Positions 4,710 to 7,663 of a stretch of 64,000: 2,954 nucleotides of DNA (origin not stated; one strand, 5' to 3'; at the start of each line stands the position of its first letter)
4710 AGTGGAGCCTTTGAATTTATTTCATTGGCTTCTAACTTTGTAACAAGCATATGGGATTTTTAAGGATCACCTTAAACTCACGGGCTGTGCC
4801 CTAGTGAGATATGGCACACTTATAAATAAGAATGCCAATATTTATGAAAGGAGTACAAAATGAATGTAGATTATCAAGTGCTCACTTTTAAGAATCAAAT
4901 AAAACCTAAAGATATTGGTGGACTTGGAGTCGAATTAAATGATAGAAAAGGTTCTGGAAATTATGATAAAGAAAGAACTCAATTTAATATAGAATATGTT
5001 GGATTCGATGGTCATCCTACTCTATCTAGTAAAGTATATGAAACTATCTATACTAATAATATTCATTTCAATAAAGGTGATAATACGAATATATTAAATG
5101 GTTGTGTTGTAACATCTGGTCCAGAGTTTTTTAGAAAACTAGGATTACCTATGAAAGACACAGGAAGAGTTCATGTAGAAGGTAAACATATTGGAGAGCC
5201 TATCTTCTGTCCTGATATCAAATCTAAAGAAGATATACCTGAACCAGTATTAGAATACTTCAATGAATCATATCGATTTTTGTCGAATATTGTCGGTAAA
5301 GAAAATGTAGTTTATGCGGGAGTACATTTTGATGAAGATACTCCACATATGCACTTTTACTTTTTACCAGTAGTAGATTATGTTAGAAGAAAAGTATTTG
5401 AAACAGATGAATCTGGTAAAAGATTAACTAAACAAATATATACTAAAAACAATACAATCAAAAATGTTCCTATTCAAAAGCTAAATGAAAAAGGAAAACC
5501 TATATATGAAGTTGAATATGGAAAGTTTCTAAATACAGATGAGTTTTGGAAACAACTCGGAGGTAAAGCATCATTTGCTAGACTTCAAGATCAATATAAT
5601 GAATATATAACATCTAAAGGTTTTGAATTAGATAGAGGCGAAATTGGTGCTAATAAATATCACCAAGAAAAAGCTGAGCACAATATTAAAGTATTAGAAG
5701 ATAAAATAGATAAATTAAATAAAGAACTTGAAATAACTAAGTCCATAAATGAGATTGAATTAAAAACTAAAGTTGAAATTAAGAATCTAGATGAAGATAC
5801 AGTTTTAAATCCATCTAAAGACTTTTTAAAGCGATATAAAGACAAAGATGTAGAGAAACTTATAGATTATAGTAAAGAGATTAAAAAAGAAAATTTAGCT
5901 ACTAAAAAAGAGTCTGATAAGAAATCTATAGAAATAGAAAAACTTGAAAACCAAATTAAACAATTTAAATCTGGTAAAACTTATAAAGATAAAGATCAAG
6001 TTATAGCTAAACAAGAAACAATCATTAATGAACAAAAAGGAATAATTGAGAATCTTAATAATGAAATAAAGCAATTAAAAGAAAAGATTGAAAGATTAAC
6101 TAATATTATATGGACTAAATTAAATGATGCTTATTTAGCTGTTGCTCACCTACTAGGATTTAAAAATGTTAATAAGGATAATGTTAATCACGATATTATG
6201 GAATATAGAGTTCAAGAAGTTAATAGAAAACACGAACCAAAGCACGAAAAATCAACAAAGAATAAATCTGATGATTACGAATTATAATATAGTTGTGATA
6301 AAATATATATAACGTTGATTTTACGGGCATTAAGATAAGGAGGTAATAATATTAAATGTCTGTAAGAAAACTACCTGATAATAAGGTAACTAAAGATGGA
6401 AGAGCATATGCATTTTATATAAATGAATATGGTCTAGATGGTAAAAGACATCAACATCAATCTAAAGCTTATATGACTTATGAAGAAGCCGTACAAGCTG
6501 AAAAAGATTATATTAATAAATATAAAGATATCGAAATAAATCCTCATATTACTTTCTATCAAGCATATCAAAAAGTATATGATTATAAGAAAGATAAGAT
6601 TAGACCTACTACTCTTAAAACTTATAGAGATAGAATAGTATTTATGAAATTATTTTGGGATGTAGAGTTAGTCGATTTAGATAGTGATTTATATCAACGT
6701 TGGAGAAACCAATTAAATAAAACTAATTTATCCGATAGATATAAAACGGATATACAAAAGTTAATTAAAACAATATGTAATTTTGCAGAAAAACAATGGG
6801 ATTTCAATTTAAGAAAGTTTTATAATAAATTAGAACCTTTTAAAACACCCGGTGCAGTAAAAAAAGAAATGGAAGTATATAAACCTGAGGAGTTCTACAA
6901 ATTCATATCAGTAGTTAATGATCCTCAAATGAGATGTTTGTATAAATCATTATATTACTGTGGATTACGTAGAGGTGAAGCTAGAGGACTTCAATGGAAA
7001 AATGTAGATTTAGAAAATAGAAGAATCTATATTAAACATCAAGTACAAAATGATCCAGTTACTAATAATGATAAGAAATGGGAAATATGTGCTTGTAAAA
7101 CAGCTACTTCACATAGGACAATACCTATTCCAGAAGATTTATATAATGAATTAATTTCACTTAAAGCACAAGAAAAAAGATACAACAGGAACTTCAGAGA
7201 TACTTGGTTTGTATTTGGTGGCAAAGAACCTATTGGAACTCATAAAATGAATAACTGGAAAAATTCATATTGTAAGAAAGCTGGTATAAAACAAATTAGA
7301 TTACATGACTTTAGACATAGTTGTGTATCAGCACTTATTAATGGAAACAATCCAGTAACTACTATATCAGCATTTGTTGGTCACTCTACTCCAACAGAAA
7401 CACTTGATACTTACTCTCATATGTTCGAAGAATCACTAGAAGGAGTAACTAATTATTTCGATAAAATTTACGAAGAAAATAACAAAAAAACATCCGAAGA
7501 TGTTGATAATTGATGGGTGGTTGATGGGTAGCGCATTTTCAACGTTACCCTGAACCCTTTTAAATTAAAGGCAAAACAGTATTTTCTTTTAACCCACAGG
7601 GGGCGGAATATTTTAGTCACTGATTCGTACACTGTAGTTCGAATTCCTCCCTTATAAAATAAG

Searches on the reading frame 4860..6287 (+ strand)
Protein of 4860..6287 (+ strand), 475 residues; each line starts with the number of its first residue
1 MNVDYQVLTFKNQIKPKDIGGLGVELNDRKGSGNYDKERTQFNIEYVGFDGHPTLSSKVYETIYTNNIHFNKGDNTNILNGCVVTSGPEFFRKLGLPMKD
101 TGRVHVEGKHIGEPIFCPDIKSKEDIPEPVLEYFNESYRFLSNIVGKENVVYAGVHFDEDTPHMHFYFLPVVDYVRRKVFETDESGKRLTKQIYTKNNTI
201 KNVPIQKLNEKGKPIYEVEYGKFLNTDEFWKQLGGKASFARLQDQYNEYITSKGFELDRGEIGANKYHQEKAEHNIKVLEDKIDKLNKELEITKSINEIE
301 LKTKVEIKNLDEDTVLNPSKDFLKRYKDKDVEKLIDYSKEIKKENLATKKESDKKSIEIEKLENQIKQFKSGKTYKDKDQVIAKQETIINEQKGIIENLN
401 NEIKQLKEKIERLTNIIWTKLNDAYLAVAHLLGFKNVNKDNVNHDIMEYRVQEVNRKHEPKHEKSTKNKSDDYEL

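Call 41: search_protein_families(library=pfam, proteins=[window:4860-6287:+], max_evalue=0.001)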
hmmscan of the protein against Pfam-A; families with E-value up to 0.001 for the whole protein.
window:4860-6287:+ (475 aa): 1 family
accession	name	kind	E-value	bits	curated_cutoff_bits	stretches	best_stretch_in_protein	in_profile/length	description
PF01076.25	Mob_Pre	-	2.7e-14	53.9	25.5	1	128-193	98-163/196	Plasmid recombination enzyme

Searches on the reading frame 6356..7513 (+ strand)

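Call 41: search_protein_families(library=pfam, proteins=[window:6356-7513:+], max_evalue=0.001)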
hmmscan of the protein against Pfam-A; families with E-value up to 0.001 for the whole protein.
window:6356-7513:+ (385 aa): 1 family
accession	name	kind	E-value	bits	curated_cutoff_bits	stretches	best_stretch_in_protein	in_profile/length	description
PF00589.27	Phage_integrase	-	1.6e-20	74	27.1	1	190-357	22-169/172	Phage integrase family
